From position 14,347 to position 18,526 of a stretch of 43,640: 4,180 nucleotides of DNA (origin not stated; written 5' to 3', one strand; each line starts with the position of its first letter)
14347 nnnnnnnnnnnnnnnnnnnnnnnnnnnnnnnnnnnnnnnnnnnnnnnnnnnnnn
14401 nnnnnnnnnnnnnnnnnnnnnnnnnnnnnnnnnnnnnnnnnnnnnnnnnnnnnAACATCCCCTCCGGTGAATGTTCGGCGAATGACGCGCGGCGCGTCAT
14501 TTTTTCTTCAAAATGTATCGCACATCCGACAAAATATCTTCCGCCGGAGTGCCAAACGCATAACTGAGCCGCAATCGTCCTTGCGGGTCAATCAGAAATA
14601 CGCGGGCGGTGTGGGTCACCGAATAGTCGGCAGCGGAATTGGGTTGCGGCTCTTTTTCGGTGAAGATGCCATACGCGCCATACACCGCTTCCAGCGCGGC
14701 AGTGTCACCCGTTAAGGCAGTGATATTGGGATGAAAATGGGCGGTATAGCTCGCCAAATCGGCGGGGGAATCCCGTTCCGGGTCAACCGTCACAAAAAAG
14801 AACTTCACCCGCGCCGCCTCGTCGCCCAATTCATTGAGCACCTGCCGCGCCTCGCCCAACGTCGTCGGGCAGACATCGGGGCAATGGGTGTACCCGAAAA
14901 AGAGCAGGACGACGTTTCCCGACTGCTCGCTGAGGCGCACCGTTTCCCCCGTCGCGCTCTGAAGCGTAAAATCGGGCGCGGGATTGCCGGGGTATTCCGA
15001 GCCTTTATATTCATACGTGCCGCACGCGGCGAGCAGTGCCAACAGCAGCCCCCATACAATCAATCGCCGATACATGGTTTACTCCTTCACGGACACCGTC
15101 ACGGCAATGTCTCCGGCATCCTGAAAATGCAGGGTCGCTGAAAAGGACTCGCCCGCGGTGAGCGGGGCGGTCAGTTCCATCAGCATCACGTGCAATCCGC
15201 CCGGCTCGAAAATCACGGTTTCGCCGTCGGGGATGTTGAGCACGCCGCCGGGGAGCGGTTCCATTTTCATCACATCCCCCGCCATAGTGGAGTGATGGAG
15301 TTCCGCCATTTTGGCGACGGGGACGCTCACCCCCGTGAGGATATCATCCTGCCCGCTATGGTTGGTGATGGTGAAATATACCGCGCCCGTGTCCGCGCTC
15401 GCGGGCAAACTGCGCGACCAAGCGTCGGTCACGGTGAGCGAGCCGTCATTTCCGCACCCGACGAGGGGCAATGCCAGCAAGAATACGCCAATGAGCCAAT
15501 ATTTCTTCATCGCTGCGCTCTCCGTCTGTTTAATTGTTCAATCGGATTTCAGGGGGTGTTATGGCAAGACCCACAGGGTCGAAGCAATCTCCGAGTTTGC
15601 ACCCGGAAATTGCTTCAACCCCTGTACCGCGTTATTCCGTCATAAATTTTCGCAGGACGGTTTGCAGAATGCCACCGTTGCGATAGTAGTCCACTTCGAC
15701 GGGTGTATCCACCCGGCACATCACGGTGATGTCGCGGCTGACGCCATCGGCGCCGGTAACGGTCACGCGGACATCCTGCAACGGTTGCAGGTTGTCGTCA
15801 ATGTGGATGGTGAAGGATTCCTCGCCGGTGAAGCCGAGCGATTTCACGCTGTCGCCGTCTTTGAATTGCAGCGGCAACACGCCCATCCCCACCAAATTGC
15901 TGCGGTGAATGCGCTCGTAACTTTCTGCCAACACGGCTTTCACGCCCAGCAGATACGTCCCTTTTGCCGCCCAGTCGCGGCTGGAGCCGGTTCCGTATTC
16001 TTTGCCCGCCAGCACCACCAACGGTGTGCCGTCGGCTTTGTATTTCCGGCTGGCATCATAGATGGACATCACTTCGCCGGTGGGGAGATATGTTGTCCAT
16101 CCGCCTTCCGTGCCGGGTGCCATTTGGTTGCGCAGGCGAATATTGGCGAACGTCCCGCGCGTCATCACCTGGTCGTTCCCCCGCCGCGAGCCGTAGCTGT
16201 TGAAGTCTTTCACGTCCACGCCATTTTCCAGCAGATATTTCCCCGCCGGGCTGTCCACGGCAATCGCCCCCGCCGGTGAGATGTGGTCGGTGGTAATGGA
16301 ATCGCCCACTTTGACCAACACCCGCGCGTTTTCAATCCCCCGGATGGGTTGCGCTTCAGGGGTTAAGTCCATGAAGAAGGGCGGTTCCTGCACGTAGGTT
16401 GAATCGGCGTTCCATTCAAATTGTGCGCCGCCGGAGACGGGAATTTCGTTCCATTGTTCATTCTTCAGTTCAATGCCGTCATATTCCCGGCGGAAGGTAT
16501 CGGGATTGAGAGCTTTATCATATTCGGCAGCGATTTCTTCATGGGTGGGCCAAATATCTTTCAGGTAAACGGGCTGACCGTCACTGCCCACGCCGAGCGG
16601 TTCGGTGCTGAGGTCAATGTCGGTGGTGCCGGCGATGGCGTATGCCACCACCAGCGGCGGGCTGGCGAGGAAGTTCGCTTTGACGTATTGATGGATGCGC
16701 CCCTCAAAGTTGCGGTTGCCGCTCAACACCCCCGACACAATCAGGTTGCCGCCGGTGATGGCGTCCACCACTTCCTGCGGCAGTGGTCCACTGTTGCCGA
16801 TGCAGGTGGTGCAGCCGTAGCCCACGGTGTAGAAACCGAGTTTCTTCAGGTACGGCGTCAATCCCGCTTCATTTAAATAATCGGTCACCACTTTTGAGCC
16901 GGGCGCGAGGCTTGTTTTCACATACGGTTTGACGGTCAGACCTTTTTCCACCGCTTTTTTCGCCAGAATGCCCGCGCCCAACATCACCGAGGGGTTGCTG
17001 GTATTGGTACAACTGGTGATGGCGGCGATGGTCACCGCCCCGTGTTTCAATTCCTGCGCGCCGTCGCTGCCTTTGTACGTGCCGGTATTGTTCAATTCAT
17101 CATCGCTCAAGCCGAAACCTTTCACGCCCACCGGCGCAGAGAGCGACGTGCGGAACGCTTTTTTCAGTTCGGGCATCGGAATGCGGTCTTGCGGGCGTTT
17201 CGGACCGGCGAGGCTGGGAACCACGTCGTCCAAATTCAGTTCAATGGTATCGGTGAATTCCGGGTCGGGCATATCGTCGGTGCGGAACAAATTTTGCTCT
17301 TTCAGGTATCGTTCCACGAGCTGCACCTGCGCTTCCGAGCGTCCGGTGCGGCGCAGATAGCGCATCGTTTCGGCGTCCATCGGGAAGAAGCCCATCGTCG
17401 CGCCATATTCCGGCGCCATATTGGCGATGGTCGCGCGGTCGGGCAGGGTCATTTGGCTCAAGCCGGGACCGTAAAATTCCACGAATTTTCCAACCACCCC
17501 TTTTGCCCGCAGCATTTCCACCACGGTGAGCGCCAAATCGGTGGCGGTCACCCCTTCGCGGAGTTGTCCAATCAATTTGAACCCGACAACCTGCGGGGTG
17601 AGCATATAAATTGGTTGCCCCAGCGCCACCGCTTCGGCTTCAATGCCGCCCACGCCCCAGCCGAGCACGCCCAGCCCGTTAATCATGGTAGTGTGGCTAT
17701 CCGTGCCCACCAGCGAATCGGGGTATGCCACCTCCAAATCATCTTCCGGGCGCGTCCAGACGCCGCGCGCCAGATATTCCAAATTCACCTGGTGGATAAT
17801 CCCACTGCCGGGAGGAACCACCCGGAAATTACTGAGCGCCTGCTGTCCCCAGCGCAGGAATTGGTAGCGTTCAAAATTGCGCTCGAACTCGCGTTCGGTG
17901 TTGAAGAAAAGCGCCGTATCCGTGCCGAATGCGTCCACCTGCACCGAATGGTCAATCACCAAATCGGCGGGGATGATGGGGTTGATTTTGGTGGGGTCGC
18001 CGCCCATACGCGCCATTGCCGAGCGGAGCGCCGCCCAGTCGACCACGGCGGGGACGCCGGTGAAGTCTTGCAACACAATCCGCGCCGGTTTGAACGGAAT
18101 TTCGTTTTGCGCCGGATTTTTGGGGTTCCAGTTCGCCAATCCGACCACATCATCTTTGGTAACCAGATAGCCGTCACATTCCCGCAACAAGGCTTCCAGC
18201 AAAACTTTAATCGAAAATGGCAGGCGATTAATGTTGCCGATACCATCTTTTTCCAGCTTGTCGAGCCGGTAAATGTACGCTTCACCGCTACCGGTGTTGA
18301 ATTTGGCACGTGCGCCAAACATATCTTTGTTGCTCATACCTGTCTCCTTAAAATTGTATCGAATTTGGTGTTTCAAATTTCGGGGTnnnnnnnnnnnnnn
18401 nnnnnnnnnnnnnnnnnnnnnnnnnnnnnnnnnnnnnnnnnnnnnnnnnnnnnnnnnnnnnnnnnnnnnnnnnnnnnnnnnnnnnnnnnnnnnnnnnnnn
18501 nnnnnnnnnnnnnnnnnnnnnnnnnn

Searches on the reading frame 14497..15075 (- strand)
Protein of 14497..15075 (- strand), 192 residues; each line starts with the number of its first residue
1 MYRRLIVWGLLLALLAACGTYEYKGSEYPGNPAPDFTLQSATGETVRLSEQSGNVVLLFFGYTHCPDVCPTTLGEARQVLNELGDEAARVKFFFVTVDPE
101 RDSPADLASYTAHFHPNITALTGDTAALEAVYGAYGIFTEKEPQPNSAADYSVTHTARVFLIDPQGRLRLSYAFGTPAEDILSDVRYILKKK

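Call 71: search_protein_families(library=pfam, proteins=[window:14497-15075:-], max_evalue=0.00001)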
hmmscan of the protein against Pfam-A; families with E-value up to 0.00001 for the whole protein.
window:14497-15075:- (192 aa): 3 families
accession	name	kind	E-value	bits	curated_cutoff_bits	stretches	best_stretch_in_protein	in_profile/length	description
PF02630.20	SCO1-SenC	-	6.5e-45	152.8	22.8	1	34-167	2-133/134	SCO1/SenC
PF00578.27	AhpC-TSA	-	1.4e-13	51.3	26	1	29-169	1-122/124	AhpC/TSA family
PF08534.16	Redoxin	-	1.8e-08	34.7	26.6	1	30-169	3-129/148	Redoxin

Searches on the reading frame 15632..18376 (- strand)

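Call 71: search_protein_families(library=pfam, proteins=[window:15632-18376:-], max_evalue=0.00001)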
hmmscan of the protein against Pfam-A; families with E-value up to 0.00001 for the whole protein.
window:15632-18376:- (914 aa): 2 families
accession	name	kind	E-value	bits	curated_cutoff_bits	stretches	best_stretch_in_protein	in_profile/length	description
PF00330.25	Aconitase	-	2.8e-165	551.2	28.7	1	86-583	7-463/463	Aconitase family (aconitate hydratase)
PF00694.25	Aconitase_C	-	4.1e-44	150.5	22.8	1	713-840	3-130/131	Aconitase C-terminal domain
